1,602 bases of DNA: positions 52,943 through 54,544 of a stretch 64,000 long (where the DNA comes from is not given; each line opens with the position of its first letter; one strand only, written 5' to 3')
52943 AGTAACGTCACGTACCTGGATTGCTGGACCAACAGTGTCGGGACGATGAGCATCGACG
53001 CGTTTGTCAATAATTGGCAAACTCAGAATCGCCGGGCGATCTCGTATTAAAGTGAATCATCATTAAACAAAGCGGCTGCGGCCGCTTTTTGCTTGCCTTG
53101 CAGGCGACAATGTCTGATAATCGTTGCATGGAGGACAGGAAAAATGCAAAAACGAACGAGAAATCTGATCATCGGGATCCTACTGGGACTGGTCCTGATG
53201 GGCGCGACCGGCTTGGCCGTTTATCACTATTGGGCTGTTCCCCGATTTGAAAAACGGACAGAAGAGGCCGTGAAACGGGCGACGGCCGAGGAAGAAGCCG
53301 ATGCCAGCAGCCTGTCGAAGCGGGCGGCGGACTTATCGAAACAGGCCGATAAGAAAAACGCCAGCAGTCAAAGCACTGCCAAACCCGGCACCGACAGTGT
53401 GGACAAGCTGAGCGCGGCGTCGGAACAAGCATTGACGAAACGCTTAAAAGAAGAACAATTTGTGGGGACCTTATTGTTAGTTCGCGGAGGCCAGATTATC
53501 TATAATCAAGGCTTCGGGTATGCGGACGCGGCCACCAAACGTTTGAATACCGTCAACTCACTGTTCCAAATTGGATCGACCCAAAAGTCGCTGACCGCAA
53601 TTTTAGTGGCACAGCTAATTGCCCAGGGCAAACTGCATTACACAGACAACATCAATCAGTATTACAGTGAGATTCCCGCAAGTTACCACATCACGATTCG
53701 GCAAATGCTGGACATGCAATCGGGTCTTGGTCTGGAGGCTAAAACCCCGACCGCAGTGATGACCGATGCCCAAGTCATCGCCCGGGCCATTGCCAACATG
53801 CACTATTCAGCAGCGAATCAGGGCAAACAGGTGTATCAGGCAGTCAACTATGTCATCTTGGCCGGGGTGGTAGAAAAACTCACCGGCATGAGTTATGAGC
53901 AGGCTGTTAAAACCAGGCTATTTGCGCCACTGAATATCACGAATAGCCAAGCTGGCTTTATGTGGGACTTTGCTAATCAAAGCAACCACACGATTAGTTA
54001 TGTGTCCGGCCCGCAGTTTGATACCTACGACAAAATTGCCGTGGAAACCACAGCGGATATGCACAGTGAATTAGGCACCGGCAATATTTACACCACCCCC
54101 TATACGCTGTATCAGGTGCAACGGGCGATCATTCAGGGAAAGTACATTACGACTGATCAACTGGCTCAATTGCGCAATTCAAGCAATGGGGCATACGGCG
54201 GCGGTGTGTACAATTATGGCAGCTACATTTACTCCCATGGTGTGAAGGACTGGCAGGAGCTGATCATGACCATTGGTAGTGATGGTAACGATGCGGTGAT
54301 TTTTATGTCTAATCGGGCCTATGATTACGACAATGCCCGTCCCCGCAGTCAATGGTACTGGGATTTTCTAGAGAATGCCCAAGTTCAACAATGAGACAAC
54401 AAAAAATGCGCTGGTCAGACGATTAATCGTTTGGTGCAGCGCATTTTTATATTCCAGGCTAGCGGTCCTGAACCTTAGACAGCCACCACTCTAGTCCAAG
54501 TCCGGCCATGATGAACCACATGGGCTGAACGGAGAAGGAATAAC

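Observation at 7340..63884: Very large GW/SH3b-repeat secreted protein family, including two tandem arrays with no enzymatic domain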

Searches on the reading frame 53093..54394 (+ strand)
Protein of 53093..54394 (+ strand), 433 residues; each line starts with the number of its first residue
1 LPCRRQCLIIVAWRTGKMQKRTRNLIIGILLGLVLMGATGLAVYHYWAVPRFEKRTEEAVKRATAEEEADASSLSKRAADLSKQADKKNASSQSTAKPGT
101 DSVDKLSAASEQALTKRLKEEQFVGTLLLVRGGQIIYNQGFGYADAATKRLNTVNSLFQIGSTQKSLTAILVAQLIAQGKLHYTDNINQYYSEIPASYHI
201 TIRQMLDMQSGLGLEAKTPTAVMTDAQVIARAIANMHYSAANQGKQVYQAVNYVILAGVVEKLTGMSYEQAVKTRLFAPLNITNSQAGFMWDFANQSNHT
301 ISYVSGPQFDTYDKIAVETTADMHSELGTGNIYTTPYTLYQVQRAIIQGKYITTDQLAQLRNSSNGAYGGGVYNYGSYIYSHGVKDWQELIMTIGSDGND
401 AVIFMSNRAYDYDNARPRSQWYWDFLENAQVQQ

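Call 9: search_protein_families(library=pfam, proteins=[window:53093-54394:+], max_evalue=0.001)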
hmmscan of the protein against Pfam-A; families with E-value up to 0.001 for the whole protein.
window:53093-54394:+ (433 aa): 1 family
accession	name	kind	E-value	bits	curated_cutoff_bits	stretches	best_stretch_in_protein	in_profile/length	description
PF00144.29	Beta-lactamase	-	1.3e-39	136.7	27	1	113-410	4-312/329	Beta-lactamase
